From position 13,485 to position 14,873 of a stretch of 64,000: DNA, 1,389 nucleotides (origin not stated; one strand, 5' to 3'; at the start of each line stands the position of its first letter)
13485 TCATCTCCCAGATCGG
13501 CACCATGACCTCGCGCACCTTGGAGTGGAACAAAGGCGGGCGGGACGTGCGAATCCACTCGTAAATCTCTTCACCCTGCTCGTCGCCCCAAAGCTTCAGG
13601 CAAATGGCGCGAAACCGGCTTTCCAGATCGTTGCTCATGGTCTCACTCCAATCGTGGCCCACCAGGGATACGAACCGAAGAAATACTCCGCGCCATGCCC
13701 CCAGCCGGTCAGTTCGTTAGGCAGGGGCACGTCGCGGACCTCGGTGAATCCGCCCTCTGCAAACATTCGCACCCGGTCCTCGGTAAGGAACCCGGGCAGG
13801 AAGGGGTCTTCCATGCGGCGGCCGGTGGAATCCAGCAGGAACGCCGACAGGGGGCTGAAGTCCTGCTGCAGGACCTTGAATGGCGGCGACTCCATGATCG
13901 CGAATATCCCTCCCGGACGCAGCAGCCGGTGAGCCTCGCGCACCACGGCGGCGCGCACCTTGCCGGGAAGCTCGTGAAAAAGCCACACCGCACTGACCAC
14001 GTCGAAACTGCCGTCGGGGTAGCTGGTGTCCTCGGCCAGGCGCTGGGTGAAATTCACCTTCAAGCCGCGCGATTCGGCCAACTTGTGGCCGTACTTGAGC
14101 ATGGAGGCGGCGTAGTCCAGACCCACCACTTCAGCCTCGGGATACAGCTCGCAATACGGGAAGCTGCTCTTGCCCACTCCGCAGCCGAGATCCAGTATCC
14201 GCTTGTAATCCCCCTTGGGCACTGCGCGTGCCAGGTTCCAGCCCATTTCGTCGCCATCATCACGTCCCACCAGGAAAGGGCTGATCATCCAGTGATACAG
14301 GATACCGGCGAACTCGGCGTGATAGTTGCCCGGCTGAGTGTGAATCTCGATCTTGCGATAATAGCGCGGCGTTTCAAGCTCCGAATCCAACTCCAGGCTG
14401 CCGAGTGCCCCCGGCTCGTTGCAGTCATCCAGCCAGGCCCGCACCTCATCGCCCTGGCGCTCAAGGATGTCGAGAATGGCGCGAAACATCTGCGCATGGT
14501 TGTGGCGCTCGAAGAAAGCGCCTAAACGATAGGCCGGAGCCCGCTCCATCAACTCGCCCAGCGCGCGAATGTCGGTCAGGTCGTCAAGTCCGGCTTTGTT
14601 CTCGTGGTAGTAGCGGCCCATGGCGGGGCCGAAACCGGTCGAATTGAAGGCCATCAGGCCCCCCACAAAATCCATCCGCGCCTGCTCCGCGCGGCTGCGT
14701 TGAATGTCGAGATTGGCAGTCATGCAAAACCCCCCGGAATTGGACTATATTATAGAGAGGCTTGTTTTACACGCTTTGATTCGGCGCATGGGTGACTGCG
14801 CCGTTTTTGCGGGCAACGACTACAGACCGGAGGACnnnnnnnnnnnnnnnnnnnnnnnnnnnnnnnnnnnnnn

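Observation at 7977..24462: Regulator-less 16.5-kb metabolic and uptake island built from duplicated CMD / M24 / bicupin / TonB-receptor modules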

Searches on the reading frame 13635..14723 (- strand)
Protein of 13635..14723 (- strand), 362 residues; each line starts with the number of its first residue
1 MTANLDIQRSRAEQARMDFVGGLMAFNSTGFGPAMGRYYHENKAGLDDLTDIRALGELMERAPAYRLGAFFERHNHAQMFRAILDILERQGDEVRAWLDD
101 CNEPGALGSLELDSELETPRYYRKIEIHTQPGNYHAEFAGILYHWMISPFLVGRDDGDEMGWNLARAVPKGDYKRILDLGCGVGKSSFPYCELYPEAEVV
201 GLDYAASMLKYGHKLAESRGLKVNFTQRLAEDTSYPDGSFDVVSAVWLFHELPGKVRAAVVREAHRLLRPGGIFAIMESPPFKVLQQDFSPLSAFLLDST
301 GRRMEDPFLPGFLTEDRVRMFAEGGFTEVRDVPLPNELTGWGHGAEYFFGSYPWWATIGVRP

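Call 4: search_protein_families(library=pfam, proteins=[window:13635-14723:-], max_evalue=0.01)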
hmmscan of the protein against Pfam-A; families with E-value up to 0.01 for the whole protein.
window:13635-14723:- (362 aa): 9 families
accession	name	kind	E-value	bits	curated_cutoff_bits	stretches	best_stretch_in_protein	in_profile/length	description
PF13649.12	Methyltransf_25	-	1.7e-22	80.3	27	1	176-272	1-97/97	Methyltransferase domain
PF08241.18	Methyltransf_11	-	2.3e-20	73.4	21.2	1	177-276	1-95/95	Methyltransferase domain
PF13847.12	Methyltransf_31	-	9.8e-18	64.7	27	1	174-278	5-111/145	Methyltransferase domain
PF08242.18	Methyltransf_12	-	3.2e-16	60.3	30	1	177-274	1-98/98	Methyltransferase domain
PF01209.24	Ubie_methyltran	-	5e-12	46.1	20.1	1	174-301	49-178/233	ubiE/COQ5 methyltransferase family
PF13489.12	Methyltransf_23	-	4.6e-09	36.7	27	1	163-279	12-119/164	Methyltransferase domain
PF05175.20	MTS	-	9.4e-07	29.1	23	1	164-278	23-140/170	Methyltransferase small domain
PF02353.26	CMAS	-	0.00046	20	27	1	174-276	64-164/273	Mycolic acid cyclopropane synthetase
PF03141.22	Methyltransf_29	-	0.0068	15.5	23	1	170-282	115-222/506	Putative S-adenosyl-L-methionine-dependent methyltransferase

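Call 6: search_protein_families(library=ncbifam, proteins=[window:13635-14723:-], max_evalue=0.01)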
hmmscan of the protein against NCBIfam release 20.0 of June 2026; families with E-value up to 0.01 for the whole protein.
window:13635-14723:- (362 aa): 38 families (the best 25 are shown)
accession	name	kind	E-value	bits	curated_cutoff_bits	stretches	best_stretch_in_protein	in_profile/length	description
NF043040.1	corrin_prot_MT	hypoth_equivalog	1.3e-16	60.7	180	1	162-278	32-149/216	corrinoid protein-associated methyltransferase CpaM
TIGR01934.1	MenG_MenH_UbiE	subfamily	3.4e-15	56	158.35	1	167-281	34-146/223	ubiquinone/menaquinone biosynthesis methyltransferase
NF041537.1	ArsM_AhpD_UU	exception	2.5e-13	49.5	510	1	174-288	78-192/345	arsenite methyltransferase/AhpD domain selenoprotein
NF001244.0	PRK00216.1-5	equivalog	2.5e-12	46.6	216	1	172-278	48-155/236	bifunctional demethylmenaquinone methyltransferase/2-methoxy-6-polyprenyl-1,4-benzoquinol methylase UbiE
NF041536.1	ArsM_DUF2284_UU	exception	1.2e-10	40.3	575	1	174-279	78-183/459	arsenite methyltransferase/DUF2284 domain selenoprotein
TIGR02072.1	BioC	equivalog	2.9e-10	40.4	184.95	1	160-276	19-132/244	malonyl-ACP O-methyltransferase BioC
NF045649.1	2X_seleno_MduS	exception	3.9e-10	39.2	380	1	171-274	40-145/338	methyltransferase domain-containing selenoprotein MduS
NF045667.1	MTase_DVU1556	equivalog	9.4e-10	38.3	155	1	173-276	23-119/213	DVU_1556 family methyltransferase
NF001240.0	PRK00216.1-1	equivalog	2e-09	36.9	378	1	174-303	65-197/251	bifunctional demethylmenaquinone methyltransferase/2-methoxy-6-polyprenyl-1,4-benzoquinol methylase UbiE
NF047649.1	MTase_UXPK_star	exception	2.1e-09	36.8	460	1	175-276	80-181/283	methyltransferase/UXPK-star double selenoprotein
NF001242.0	PRK00216.1-3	equivalog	2.6e-09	36.9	351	1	168-278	66-177/258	bifunctional demethylmenaquinone methyltransferase/2-methoxy-6-polyprenyl-1,4-benzoquinol methylase UbiE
TIGR02752.1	MenG_heptapren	equivalog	4.8e-09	36.1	419.85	1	174-279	47-152/231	demethylmenaquinone methyltransferase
NF040539.1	AST_met_ArsM_2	exception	5.2e-09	36.3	240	1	168-277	52-164/262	putative arsinothricin biosynthesis methyltransferase ArsM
NF001243.0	PRK00216.1-4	equivalog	9.6e-09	34.9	235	1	174-280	49-157/237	demethylmenaquinone methyltransferase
NF052510.1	methyltran_MpqE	exception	1.4e-08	34.4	335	1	167-301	41-178/234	methyl-plastoquinone biosynthesis methyltransferase MpqE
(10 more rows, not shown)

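Call 29: search_solved_structures(query=window:13635-14723:-, max_evalue=0.00001)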
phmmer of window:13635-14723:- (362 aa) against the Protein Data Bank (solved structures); distinct sequences matched with E-value up to 0.00001: 31.
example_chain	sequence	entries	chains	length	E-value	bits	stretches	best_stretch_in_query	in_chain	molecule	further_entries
5wp5_A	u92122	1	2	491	3.2e-15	59.3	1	174-278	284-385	Phosphomethylethanolamine N-methyltransferase 2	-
5wp4_A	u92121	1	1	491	1.7e-13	53.7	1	174-278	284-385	Phosphoethanolamine N-methyltransferase 1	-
6uv6_A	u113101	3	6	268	7.4e-11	44.9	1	166-295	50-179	D-glucose O-methyltransferase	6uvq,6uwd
3bus_A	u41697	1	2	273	1.7e-10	43.8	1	171-278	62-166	Methyltransferase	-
1xxl_A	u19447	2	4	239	3.1e-10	42.9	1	174-285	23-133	YcgJ protein | ycgJ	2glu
8zc8_A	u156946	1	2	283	1e-08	37.9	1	165-276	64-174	MitM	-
21zq_A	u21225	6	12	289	1.1e-08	37.9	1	165-276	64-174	MitM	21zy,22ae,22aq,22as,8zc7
8gdu_A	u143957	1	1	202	4.3e-08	35.9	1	175-276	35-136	Methyltransferase domain-containing protein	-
1ve3_A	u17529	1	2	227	5.7e-08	35.4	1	175-276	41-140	hypothetical protein PH0226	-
9fce_A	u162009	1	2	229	2.6e-07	33.3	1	167-279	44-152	SAM dependent methyltransferase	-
6mro_A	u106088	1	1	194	2.8e-07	33.2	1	175-276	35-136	methyl transferase from Methanosarcina acetivorans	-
5gm1_A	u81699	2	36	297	3.8e-07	32.7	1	174-287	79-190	O-methylransferase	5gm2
9fcy_A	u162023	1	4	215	4e-07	32.7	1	173-279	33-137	SAM-dependent methyltransferase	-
9fcd_A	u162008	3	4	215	4e-07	32.7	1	173-279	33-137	SAM-dependent methyltransferase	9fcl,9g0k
9fd3_A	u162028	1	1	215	4e-07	32.7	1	173-279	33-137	SAM-dependent methyltransferase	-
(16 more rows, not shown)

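Call 59: find_homologous_proteins(query=window:13635-14723:-, max_evalue=1e-10)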
Query window:13635-14723:- (362 aa): 211 proteins with E <= 1e-10 among 6534 candidates; the best 120 are listed.
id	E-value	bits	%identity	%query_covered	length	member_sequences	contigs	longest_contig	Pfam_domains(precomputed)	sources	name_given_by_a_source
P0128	1.1e-221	754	88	100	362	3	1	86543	PF13847.13,PF13489.13,PF05175.21,PF13649.13,PF01209.25,PF08241.19,PF08242.19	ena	-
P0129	1.4e-221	753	88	100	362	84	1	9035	PF13847.13,PF13489.13,PF05175.21,PF13649.13,PF01209.25,PF08241.19,PF08242.19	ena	-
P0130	2.6e-218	743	88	100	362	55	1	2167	PF13847.13,PF13489.13,PF05175.21,PF13649.13,PF01209.25,PF08241.19,PF08242.19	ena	-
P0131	1.1e-213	727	85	100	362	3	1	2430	PF13847.13,PF13489.13,PF05175.21,PF13649.13,PF01209.25,PF08241.19,PF08242.19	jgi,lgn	-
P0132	3.2e-166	571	68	99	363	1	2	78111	PF13847.13,PF13489.13,PF02353.27,PF05175.21,PF13649.13,PF09243.17,PF01209.25,PF08241.19,PF08242.19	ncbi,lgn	-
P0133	3.1e-165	568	67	98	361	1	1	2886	PF13847.13,PF13489.13,PF02353.27,PF05175.21,PF13649.13,PF01209.25,PF08241.19,PF08242.19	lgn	-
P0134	2.9e-161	555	66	99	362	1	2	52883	PF13847.13,PF13489.13,PF05175.21,PF13649.13,PF09243.17,PF01209.25,PF08241.19,PF08242.19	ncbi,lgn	-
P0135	6.3e-161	554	66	98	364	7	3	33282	PF13847.13,PF13489.13,PF05175.21,PF13649.13,PF01209.25,PF08241.19,PF08242.19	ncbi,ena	-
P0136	2.2e-160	552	90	72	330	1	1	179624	PF13847.13,PF13649.13,PF08241.19,PF08242.19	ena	-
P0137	3.7e-160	551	65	99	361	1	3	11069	PF13847.13,PF13489.13,PF05175.21,PF13649.13,PF01209.25,PF08241.19,PF08242.19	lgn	-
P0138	1.3e-159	549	66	97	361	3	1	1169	PF13847.13,PF13489.13,PF02353.27,PF05175.21,PF13649.13,PF01209.25,PF08241.19,PF08242.19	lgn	-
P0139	6.6e-159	547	66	98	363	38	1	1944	PF13847.13,PF13489.13,PF02353.27,PF05175.21,PF13649.13,PF01209.25,PF08241.19,PF08242.19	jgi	-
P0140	1.5e-158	546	66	98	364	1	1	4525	PF13847.13,PF13489.13,PF05175.21,PF13649.13,PF01209.25,PF08241.19,PF08242.19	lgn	-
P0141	4.2e-158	544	66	98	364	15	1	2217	PF13847.13,PF05175.21,PF13649.13,PF01209.25,PF08241.19,PF08242.19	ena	-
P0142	8.9e-158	543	64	98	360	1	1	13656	PF13847.13,PF13489.13,PF02353.27,PF05175.21,PF13649.13,PF01209.25,PF08241.19,PF08242.19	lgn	-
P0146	3.8e-156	538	62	99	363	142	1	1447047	PF13847.13,PF13489.13,PF05175.21,PF13649.13,PF09243.17,PF01209.25,PF08241.19,PF08242.19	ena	-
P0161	8.2e-152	524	62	99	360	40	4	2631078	PF13847.13,PF13489.13,PF13649.13,PF01209.25,PF08241.19,PF08242.19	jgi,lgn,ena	jgi:ubiquinone/menaquinone biosynthesis C-methylase UbiE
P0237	5.0e-36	143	35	68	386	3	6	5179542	PF13847.13,PF13489.13,PF05175.21,PF13649.13,PF01209.25,PF08241.19,PF08242.19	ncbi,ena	-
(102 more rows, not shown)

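Call 60: find_encoding_contigs(protein=P0237, flank=10000, max_places=2)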
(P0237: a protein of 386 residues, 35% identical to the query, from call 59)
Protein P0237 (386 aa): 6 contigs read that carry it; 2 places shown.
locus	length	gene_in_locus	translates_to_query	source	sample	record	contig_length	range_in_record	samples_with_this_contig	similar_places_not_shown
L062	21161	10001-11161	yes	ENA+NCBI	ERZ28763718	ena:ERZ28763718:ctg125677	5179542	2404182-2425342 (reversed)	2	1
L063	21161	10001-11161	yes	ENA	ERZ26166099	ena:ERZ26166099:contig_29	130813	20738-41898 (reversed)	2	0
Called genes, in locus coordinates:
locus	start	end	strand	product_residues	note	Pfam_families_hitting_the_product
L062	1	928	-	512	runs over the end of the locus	PF00496:SBP_bac_5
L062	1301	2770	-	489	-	PF04909:Amidohydro_2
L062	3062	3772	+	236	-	PF00106:adh_short, PF01370:Epimerase (faint), PF13460:NAD_binding_10, PF13561:adh_short_C2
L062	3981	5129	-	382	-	PF13489:Methyltransf_23, PF01209:Ubie_methyltran, PF05175:MTS, PF02353:CMAS (weak), PF08241:Methyltransf_11, PF08242:Methyltransf_12, PF13649:Methyltransf_25, PF13847:Methyltransf_31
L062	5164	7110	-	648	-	PF00724:Oxidored_FMN, PF07992:Pyr_redox_2, PF00070:Pyr_redox (faint), PF03486:HI0933_like (faint), PF12831:FAD_oxidored (faint), PF13450:NAD_binding_8 (weak)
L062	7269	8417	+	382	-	PF08240:ADH_N, PF00107:ADH_zinc_N, PF13602:ADH_zinc_N_2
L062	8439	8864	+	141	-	PF08332:CaMKII_AD, PF12680:SnoaL_2, PF13474:SnoaL_3, PF14534:DUF4440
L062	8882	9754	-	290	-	PF12973:Cupin_7 (faint)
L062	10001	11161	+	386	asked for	PF13489:Methyltransf_23, PF01209:Ubie_methyltran, PF05175:MTS, PF08241:Methyltransf_11, PF08242:Methyltransf_12, PF13649:Methyltransf_25, PF13847:Methyltransf_31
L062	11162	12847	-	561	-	PF00561:Abhydrolase_1, PF03096:Ndr (faint), PF12146:Hydrolase_4, PF12697:Abhydrolase_6, PF00561:Abhydrolase_1, PF12697:Abhydrolase_6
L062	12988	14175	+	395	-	PF05175:MTS, PF01209:Ubie_methyltran, PF13489:Methyltransf_23, PF02353:CMAS (weak), PF13847:Methyltransf_31, PF08241:Methyltransf_11, PF08242:Methyltransf_12, PF13649:Methyltransf_25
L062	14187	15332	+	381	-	PF00144:Beta-lactamase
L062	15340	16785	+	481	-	PF00890:FAD_binding_2, PF01266:DAO (weak), PF03486:HI0933_like, PF07992:Pyr_redox_2, PF12831:FAD_oxidored, PF13450:NAD_binding_8 (faint)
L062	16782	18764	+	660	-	PF00724:Oxidored_FMN, PF07992:Pyr_redox_2, PF00070:Pyr_redox (faint), PF03486:HI0933_like (faint), PF13450:NAD_binding_8 (weak)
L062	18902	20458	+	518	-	PF00496:SBP_bac_5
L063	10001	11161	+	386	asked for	PF13489:Methyltransf_23, PF01209:Ubie_methyltran, PF05175:MTS, PF08241:Methyltransf_11, PF08242:Methyltransf_12, PF13649:Methyltransf_25, PF13847:Methyltransf_31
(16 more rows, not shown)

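Call 61: find_encoding_contigs(protein=P0161, flank=10000, max_places=1)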
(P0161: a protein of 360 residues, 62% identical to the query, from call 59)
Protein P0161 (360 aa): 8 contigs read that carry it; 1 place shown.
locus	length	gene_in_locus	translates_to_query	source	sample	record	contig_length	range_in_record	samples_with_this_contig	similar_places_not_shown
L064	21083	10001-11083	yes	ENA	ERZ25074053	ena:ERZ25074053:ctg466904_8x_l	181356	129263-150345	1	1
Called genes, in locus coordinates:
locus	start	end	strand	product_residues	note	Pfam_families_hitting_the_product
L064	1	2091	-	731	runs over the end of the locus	PF20256:MoCoBD_2, PF02738:MoCoBD_1, PF20256:MoCoBD_2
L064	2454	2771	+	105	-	-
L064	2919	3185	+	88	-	-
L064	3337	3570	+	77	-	PF01527:HTH_Tnp_1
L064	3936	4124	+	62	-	-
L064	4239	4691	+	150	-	PF13683:rve_3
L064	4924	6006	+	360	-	PF01209:Ubie_methyltran, PF13489:Methyltransf_23 (weak), PF13847:Methyltransf_31, PF08241:Methyltransf_11, PF08242:Methyltransf_12, PF13649:Methyltransf_25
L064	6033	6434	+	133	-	-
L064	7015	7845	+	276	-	PF00561:Abhydrolase_1 (weak), PF12146:Hydrolase_4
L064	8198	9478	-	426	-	PF00083:Sugar_tr, PF07690:MFS_1, PF12832:MFS_1_like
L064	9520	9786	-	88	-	-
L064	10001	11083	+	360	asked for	PF01209:Ubie_methyltran, PF13489:Methyltransf_23 (weak), PF13847:Methyltransf_31, PF08241:Methyltransf_11, PF08242:Methyltransf_12, PF13649:Methyltransf_25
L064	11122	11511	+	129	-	-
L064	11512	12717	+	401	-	PF01321:Creatinase_N (faint), PF00557:Peptidase_M24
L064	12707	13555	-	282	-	-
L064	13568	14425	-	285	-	PF12973:Cupin_7 (weak)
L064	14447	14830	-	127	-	PF02771:Acyl-CoA_dh_N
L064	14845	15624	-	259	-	PF00106:adh_short, PF01370:Epimerase (weak), PF08659:KR, PF13460:NAD_binding_10 (weak), PF13561:adh_short_C2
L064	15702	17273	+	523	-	PF01565:FAD_binding_4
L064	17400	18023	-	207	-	PF01494:FAD_binding_3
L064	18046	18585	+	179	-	PF00665:rve (weak), PF13610:DDE_Tnp_IS240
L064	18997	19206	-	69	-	PF00313:CSD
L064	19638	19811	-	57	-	-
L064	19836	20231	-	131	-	-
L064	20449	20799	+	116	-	-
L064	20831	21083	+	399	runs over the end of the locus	PF01209:Ubie_methyltran, PF05175:MTS (weak), PF13489:Methyltransf_23, PF13847:Methyltransf_31, PF08241:Methyltransf_11, PF08242:Methyltransf_12, PF13649:Methyltransf_25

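Call 62: find_encoding_contigs(protein=P0146, flank=10000, max_places=1)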
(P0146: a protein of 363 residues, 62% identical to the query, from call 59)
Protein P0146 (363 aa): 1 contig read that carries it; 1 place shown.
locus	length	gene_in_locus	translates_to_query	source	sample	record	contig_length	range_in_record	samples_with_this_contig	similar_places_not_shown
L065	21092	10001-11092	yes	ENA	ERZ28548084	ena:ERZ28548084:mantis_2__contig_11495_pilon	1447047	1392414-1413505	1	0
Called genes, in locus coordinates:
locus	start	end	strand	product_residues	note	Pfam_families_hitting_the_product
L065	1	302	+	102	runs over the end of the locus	PF11639:HapK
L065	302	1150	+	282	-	PF23441:SDR (weak), PF00106:adh_short, PF08659:KR (weak), PF13561:adh_short_C2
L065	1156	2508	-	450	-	PF03972:MmgE_PrpD_N, PF19305:MmgE_PrpD_C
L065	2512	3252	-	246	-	PF00890:FAD_binding_2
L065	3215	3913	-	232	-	PF03486:HI0933_like (faint), PF07992:Pyr_redox_2 (weak), PF00890:FAD_binding_2, PF01266:DAO (weak), PF12831:FAD_oxidored (weak)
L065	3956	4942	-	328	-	PF00144:Beta-lactamase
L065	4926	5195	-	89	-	-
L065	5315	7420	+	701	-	PF07715:Plug, PF00593:TonB_dep_Rec_b-barrel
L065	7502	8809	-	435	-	PF07690:MFS_1, PF00083:Sugar_tr, PF12832:MFS_1_like, PF07690:MFS_1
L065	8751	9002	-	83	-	-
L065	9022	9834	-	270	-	PF14499:DUF4437, PF12973:Cupin_7 (weak), PF07883:Cupin_2 (faint)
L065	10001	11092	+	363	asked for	PF05175:MTS, PF13489:Methyltransf_23, PF01209:Ubie_methyltran, PF09243:Rsm22 (weak), PF08241:Methyltransf_11, PF08242:Methyltransf_12, PF13649:Methyltransf_25, PF13847:Methyltransf_31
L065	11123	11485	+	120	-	-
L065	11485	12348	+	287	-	PF14499:DUF4437, PF12973:Cupin_7 (weak)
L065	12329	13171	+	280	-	PF06314:ADC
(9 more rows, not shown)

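Call 68: predict_structure(alignment_id=A5)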
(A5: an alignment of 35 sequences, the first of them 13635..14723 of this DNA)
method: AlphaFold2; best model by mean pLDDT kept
length: 362 residues; sequences in the alignment: 35
mean_pLDDT: 90.3   pTM: 0.91
mean pLDDT of the five models: 90.3, 90.0, 89.9, 89.1, 88.5
residues with pLDDT >= 90: 268; 70-90: 70; 50-70: 19; < 50: 5
segments of 3 or more residues with pLDDT < 50: none
pLDDT, mean of each block of 10 residues (from residue 1): 75 94 88 92 94 95 93 89 92 94 94 92 71 68 90 88 95 96 84 97 93 95 96 98 96 96 99 96 92 92 87 96 98 78 63 93 98
secondary structure, 60 per line:
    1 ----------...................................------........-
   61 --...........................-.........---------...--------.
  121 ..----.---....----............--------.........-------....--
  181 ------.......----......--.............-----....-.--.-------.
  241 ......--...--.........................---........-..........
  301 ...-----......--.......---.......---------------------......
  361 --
elements in order: H11-45 H52-59 H63-89 H91-99 E109-111 H139-150 H159-167 E175-178 H187-193 E198-203 H206-218 E224-227 E240-246 H254-267 E268-278 H282-289 H291-303 H309-314 H317-323 E327-333 E355-360
